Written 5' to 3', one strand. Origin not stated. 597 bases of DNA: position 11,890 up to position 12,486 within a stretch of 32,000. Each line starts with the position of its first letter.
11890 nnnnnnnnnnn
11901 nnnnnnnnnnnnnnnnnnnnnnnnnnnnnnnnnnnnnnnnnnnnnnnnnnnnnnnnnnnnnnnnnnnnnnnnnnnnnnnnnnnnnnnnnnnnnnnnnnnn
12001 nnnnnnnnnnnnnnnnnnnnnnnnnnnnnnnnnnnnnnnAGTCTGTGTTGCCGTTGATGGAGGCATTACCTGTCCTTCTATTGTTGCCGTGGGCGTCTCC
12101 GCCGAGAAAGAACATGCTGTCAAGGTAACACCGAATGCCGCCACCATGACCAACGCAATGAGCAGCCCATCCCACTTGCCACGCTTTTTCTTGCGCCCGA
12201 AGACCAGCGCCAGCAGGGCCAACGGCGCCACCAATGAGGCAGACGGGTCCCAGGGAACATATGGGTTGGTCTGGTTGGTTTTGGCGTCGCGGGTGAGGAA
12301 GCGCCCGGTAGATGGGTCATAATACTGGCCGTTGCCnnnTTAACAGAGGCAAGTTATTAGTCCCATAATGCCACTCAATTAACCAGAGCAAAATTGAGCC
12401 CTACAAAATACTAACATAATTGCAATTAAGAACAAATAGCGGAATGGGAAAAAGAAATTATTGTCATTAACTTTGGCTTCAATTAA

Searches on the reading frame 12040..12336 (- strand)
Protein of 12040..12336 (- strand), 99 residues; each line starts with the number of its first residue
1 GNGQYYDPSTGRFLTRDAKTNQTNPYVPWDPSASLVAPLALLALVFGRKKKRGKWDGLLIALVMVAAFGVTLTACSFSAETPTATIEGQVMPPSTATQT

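Call 10: find_homologous_proteins(query=window:12040-12336:-, max_evalue=0.01)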
Query seq(99 aa) (99 aa): 20 proteins with E <= 0.01 among 75 candidates.
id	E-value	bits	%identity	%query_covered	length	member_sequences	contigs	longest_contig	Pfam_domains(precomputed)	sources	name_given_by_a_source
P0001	1.1e-37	146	77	88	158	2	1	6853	-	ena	-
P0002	4.0e-26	109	67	76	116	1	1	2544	-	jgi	jgi:hypothetical protein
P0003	4.6e-25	105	69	70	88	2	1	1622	-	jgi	jgi:hypothetical protein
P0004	7.6e-25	105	60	87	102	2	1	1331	-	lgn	-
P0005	8.9e-25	104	55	96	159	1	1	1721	-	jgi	jgi:hypothetical protein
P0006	6.5e-24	102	65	76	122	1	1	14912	-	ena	-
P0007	1.5e-23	100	60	76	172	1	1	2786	PF25023.2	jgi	-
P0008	5.7e-22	95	64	77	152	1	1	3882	PF25023.2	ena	-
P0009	6.0e-22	95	75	57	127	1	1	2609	-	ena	-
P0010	3.1e-21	93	55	77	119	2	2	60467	-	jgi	jgi:hypothetical protein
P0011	2.9e-20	90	59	74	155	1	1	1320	PF25023.2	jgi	jgi:RHS repeat-associated protein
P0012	4.2e-19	86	66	57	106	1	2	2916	PF25023.2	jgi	jgi:RHS repeat-associated protein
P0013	1.1e-16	78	46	98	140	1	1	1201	-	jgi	jgi:hypothetical protein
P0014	3.9e-14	70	70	44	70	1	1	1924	-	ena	-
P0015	1.3e-13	69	68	47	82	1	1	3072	-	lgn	-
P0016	4.5e-12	64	57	55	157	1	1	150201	PF25023.2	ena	-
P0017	2.4e-10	58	94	32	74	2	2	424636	-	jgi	jgi:hypothetical protein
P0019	2.2e-8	52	81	32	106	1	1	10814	PF25023.2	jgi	jgi:RHS repeat-associated protein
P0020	5.0e-4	38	83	28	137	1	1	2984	PF25023.2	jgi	-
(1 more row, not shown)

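Call 17: find_related_loci(query=A2, collection=genome_contigs, flank=10000)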
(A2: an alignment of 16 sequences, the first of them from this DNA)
Query A2 (99 aa) in genome_contigs; peptide patterns used: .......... (x = any residue, [..] = any of these).
176 stretches matched a pattern; 100 encode a relative of the query (tblastn E <= 1e-3); the best 80 are kept; 73 distinct loci.
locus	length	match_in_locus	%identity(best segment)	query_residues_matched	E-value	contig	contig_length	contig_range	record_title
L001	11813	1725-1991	64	1-88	2e-34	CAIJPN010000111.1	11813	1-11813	MAG: uncultured Anaerolineae bacterium isolate LaPlata-7m-b_bin-480 genome assembly, contig: bin-480:111/237, whole geno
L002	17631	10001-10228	58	1-76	5e-30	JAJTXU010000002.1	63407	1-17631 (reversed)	MAG: Anaerolineales bacterium isolate DTUCFX3 2-Genome34, whole genome shotgun sequence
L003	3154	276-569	54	1-97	3e-29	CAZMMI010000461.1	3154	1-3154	MAG TPA_asm: uncultured Anaerolinea sp. isolate SRP294416_co1_257 genome assembly, contig: NODE_80139_length_3154_cov_8.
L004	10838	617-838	62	1-76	2e-28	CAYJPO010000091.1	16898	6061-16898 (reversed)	MAG TPA_asm: uncultured Anaerolinea sp. isolate ERP124720_co1_191 genome assembly, contig: NODE_4256_length_16898_cov_37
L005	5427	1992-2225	59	1-76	4e-28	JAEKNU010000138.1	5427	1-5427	MAG: Chloroflexota bacterium isolate bin_128 NODE_4846_length_5427_cov_22.592897, whole genome shotgun sequence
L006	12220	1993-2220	58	1-76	5e-28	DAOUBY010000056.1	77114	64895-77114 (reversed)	MAG TPA_asm: Anaerolineales bacterium isolate H71_757 k91_1511932, whole genome shotgun sequence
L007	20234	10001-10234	54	1-78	1e-27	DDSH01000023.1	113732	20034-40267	MAG TPA_asm: Anaerolineales bacterium UBA2395 UBA2395_contig_2344, whole genome shotgun sequence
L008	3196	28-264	70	1-79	1e-27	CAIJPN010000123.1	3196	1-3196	MAG: uncultured Anaerolineae bacterium isolate LaPlata-7m-b_bin-480 genome assembly, contig: bin-480:123/237, whole geno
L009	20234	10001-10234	59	1-78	3e-27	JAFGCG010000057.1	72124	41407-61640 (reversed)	MAG: Anaerolineales bacterium isolate Zod_Metabat.109 k87_3606451, whole genome shotgun sequence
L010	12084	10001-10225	56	1-75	6e-27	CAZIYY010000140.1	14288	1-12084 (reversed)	MAG TPA_asm: uncultured Anaerolinea sp. isolate SRP119689_co1_277 genome assembly, contig: NODE_6078_length_14288_cov_5.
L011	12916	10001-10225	56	1-75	3e-26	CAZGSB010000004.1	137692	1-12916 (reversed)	MAG TPA_asm: uncultured Anaerolinea sp. isolate SRP237561_co1_400 genome assembly, contig: NODE_135_length_137692_cov_20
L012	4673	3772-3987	60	1-72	6e-26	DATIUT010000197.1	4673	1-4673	MAG TPA_asm: Anaerolineales bacterium isolate SMAG_U15988 k141_342270, whole genome shotgun sequence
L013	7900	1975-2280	54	1-99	1e-25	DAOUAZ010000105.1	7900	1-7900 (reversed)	MAG TPA_asm: Anaerolineales bacterium isolate H67_698 k125_608116, whole genome shotgun sequence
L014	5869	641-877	56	1-79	1e-24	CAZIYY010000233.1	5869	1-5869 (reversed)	MAG TPA_asm: uncultured Anaerolinea sp. isolate SRP119689_co1_277 genome assembly, contig: NODE_22566_length_5869_cov_4.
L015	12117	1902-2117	54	1-70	2e-24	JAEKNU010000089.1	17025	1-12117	MAG: Chloroflexota bacterium isolate bin_128 NODE_2033_length_17025_cov_21.571690, whole genome shotgun sequence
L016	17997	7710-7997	47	1-92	2e-24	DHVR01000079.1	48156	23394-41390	MAG TPA_asm: Leptolinea sp. UBA5203 UBA5203_contig_7482, whole genome shotgun sequence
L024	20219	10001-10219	45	1-77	2e-19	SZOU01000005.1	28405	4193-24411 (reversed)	Betaproteobacteria bacterium PRO4 ZYPT4scaffold_805, whole genome shotgun sequence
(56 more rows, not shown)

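Call 20: find_encoding_contigs(protein=P0001, flank=10000, max_places=3)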
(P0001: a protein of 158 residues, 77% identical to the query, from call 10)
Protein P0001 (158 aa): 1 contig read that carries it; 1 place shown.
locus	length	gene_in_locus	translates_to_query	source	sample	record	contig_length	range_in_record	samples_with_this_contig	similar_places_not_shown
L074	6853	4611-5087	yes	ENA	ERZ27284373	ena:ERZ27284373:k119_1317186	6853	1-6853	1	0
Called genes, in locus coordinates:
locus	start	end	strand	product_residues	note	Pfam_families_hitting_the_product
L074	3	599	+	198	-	?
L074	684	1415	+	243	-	PF03330:DPBB_1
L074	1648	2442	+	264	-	PF00685:Sulfotransfer_1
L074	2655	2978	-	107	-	PF13601:HTH_34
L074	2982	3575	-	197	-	-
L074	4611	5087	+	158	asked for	-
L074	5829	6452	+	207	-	-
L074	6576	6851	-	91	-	?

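Call 21: find_encoding_contigs(protein=P0017, flank=10000, max_places=3)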
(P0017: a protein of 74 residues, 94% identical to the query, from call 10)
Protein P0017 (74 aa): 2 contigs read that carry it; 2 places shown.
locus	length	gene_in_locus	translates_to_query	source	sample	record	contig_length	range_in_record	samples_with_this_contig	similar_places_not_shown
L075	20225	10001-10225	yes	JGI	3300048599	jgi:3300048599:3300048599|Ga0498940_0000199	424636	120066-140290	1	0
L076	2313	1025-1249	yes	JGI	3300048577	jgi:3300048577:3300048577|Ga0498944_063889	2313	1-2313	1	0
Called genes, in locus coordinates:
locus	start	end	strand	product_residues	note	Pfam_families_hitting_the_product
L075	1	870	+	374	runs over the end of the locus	PF24805:EIF3I (faint), PF25173:Beta-prop_WDR3_1st (faint), PF23381:Beta-prop_IFT122_1st (weak), PF25174:Beta-prop_THOC3 (faint), PF25175:Beta-prop_WDR5 (weak), PF24814:WD40_Prp19 (weak)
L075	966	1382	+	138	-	-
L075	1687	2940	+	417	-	PF26549:Tricorn_N (faint), PF26550:Tricorn_2nd (faint), PF07676:PD40 (faint)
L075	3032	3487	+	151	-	-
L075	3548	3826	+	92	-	-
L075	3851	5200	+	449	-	PF07494:Reg_prop (faint)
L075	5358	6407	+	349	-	-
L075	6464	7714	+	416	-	PF07676:PD40 (faint)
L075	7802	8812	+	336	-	-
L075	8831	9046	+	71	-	-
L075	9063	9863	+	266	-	-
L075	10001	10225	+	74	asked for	-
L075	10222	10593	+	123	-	PF00950:ABC-3 (weak)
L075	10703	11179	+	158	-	-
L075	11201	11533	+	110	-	PF01325:Fe_dep_repress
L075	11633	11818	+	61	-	-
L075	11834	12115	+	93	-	-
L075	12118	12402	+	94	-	PF01325:Fe_dep_repress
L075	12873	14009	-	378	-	PF01497:Peripla_BP_2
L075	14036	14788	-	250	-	PF00005:ABC_tran, PF13304:AAA_21 (faint)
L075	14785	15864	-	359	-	PF01032:FecCD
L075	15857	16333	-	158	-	PF01980:TrmO_N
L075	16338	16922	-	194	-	PF02663:FmdE, PF01258:zf-dskA_traR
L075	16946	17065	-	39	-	-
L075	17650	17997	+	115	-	PF02492:cobW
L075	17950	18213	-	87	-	-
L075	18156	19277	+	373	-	PF08100:Dimerisation, PF00891:Methyltransf_2, PF13489:Methyltransf_23, PF13847:Methyltransf_31 (weak), PF13649:Methyltransf_25 (weak)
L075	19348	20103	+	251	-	PF08241:Methyltransf_11 (faint)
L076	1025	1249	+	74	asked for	-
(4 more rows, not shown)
